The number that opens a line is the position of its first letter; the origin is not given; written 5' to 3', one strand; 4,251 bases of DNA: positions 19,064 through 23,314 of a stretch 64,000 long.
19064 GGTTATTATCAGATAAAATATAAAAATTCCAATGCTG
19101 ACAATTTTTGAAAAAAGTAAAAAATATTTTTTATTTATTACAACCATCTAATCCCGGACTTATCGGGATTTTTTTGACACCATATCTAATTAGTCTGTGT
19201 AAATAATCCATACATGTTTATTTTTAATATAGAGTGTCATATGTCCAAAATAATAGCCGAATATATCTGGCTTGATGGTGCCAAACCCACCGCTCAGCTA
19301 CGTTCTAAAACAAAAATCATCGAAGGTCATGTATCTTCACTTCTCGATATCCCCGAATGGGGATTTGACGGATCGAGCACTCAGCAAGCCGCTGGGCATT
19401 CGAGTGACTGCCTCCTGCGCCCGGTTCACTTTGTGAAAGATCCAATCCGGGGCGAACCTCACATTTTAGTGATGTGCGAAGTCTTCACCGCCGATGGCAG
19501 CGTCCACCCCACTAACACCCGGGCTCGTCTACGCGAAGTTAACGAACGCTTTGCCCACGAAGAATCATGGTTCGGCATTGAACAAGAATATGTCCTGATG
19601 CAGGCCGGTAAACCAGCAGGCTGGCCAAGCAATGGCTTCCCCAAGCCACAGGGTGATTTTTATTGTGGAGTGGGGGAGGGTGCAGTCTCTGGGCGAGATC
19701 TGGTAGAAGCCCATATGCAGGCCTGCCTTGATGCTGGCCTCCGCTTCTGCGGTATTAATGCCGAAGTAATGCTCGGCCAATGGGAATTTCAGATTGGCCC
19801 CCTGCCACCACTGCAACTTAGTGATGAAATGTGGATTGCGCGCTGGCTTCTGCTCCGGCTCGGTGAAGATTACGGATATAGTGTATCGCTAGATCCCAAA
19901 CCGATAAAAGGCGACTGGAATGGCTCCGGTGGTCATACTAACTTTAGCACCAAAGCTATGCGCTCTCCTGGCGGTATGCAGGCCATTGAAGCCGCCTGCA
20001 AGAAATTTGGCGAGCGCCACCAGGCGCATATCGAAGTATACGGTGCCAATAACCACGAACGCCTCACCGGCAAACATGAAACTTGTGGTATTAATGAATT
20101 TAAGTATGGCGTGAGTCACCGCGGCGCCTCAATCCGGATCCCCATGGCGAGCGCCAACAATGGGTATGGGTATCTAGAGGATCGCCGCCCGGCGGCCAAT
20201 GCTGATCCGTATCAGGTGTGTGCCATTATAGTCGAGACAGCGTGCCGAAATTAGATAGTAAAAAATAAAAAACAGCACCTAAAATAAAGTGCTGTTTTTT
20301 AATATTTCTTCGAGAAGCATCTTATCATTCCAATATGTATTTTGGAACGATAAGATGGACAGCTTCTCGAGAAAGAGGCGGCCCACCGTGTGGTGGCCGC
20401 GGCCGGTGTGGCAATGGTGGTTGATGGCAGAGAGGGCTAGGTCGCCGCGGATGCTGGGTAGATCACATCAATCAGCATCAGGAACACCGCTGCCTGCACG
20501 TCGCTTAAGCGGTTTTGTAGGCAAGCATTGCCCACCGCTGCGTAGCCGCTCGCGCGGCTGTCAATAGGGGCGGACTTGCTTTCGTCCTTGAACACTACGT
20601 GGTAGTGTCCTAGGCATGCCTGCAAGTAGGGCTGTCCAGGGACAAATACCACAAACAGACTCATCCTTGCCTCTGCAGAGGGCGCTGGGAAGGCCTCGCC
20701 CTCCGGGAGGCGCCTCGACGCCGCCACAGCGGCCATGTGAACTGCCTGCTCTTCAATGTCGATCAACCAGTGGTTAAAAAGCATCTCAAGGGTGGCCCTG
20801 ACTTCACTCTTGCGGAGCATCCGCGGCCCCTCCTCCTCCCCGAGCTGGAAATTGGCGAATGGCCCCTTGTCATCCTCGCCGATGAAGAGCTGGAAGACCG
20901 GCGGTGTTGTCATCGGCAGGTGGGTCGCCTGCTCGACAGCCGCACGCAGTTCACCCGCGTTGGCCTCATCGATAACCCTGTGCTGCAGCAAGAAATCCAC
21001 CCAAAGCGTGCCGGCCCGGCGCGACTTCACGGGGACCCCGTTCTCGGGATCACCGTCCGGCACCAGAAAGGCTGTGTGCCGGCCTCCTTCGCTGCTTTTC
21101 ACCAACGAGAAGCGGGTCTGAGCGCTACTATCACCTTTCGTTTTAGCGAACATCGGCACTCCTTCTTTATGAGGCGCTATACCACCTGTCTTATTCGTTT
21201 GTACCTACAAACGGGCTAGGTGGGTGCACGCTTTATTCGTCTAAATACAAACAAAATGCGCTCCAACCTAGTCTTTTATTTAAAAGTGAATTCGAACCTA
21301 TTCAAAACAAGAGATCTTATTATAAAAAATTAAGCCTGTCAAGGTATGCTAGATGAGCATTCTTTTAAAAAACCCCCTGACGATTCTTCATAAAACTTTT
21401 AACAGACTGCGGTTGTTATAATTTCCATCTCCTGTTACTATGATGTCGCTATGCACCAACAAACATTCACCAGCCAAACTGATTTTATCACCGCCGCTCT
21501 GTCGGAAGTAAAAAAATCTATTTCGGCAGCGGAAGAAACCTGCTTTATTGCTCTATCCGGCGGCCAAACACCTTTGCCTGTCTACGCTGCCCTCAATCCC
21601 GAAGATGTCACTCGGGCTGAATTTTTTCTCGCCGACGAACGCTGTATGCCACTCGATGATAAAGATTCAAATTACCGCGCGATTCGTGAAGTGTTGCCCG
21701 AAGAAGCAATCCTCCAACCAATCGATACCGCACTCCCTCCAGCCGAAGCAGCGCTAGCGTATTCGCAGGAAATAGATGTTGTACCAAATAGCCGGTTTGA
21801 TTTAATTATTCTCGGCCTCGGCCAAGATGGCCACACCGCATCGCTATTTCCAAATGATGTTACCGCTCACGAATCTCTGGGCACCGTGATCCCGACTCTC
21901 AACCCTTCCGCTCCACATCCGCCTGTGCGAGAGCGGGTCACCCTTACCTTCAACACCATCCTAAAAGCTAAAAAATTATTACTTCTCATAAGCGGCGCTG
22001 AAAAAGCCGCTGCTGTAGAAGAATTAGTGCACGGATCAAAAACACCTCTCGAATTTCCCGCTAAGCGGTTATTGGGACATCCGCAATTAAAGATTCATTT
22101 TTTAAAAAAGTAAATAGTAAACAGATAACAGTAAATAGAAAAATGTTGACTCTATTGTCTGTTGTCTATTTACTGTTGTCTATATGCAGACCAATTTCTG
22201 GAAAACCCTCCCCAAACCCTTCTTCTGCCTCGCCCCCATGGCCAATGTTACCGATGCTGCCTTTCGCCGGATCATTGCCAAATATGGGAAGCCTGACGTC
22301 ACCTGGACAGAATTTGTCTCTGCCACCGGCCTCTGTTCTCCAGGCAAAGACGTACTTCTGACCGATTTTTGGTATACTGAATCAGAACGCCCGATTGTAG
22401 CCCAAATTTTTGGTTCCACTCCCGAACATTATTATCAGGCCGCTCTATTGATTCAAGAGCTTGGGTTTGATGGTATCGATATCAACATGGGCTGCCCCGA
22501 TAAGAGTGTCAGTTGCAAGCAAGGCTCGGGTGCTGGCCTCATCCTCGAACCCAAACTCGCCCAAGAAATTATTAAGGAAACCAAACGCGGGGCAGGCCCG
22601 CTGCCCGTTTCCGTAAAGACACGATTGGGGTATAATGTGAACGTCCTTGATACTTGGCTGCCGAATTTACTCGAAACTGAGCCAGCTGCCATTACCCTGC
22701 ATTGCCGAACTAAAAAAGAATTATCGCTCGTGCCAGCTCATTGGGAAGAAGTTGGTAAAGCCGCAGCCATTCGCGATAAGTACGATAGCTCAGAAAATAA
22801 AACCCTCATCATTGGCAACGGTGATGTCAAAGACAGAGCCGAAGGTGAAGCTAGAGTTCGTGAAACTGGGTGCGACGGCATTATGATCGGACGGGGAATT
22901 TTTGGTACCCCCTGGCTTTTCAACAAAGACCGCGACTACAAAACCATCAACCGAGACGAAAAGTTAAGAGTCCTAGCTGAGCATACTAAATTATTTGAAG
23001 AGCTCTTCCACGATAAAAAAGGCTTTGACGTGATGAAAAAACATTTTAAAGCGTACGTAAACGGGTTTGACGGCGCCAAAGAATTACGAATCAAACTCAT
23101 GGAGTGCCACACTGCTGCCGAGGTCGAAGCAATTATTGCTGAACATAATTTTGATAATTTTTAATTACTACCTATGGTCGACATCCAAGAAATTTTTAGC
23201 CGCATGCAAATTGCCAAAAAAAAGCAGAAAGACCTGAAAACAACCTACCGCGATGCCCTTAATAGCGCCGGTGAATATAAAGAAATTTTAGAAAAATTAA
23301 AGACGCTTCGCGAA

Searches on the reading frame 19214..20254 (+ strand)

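Call 3: search_protein_families(library=pfam, proteins=[window:19214-20254:+])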
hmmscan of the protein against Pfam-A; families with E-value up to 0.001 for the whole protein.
window:19214-20254:+ (346 aa): 2 families
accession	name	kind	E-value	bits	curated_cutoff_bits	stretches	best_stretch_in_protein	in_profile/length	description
PF03951.24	Gln-synt_N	-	2e-13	50.2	33.4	1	15-92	5-81/82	Glutamine synthetase, beta-Grasp domain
PF00120.29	Gln-synt_C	-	2.1e-13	50.5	24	1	102-341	4-258/344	Glutamine synthetase, catalytic domain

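Call 4: search_protein_families(library=ncbifam, proteins=[window:19214-20254:+])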
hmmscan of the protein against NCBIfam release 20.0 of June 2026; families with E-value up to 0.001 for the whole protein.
window:19214-20254:+ (346 aa): 5 families
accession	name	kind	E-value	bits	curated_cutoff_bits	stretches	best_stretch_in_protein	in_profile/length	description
NF041605.1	gln_syn_GlnII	equivalog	2.3e-151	503.6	500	1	13-345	3-330/333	glutamine synthetase GlnII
TIGR00653.1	GlnA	equivalog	6.7e-14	51.4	429.15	1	181-340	204-370/462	type I glutamate--ammonia ligase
TIGR03105.1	gln_synth_III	equivalog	6.9e-09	34.7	469.6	1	85-248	81-243/435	type III glutamate--ammonia ligase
NF045547.1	GGputSyn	equivalog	1.4e-08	34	650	1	85-333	93-346/438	gamma-glutamylputrescine synthetase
NF007006.0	PRK09469.1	equivalog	5e-06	25.3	845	1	203-339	233-375/469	glutamate--ammonia ligase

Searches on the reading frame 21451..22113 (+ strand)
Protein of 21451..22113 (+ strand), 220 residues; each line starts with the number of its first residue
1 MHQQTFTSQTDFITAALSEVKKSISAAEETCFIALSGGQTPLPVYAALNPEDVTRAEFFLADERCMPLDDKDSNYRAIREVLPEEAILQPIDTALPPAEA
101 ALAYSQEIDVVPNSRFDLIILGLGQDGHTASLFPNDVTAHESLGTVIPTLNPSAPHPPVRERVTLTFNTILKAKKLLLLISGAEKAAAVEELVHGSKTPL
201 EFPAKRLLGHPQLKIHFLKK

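Call 3: search_protein_families(library=pfam, proteins=[window:21451-22113:+])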
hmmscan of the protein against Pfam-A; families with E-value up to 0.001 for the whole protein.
window:21451-22113:+ (220 aa): 1 family
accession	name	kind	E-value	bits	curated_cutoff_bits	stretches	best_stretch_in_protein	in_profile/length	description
PF01182.26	Glucosamine_iso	-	8.3e-47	160.3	27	1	12-208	6-217/225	Glucosamine-6-phosphate isomerases/6-phosphogluconolactonase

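Call 4: search_protein_families(library=ncbifam, proteins=[window:21451-22113:+])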
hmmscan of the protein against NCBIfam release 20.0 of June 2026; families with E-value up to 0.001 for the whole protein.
window:21451-22113:+ (220 aa): 7 families
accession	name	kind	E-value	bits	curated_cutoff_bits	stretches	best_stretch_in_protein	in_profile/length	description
TIGR01198.1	pgl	equivalog_domain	9.6e-44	149.7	124.45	1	12-216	11-225/234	6-phosphogluconolactonase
NF001684.0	PRK00443.1-4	subfamily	4e-13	49.5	326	1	19-213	19-229/260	glucosamine-6-phosphate deaminase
NF009022.0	PRK12358.1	equivalog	5.5e-11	42.4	247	1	108-215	111-227/239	glucosamine-6-phosphate deaminase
NF007291.0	PRK09762.1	equivalog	2.3e-09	37.2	271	1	115-213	127-229/236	galactosamine-6-phosphate isomerase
NF001682.0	PRK00443.1-1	equivalog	1.2e-08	34.7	528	1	24-213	23-222/262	glucosamine-6-phosphate deaminase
TIGR00502.1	nagB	equivalog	9.6e-08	31.6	236.9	1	115-210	130-232/259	glucosamine-6-phosphate deaminase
NF002557.0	PRK02122.1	subfamily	9.5e-07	27.3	384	1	13-215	44-265/653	glucosamine-6-phosphate deaminase-like protein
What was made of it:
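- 21451..22113 (+): 6-phosphogluconolactonase (Pgl, step 2), encoded separately on the opposite strand. TIGR01198 149.7 bits, cut-off 124.45 (call 4).
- On G6PD-6PGL bifunctional enzymes (GluPho/H6PD): Pgl is a separate gene at 21451-22113 (calls 3, 4).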

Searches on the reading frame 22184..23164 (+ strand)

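Call 3: search_protein_families(library=pfam, proteins=[window:22184-23164:+])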
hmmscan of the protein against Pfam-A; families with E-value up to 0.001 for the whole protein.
window:22184-23164:+ (326 aa): 1 family
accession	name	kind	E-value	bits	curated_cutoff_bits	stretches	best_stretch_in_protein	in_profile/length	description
PF01207.24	Dus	-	2.9e-58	197.9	20.4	1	16-319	2-303/311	Dihydrouridine synthase (Dus)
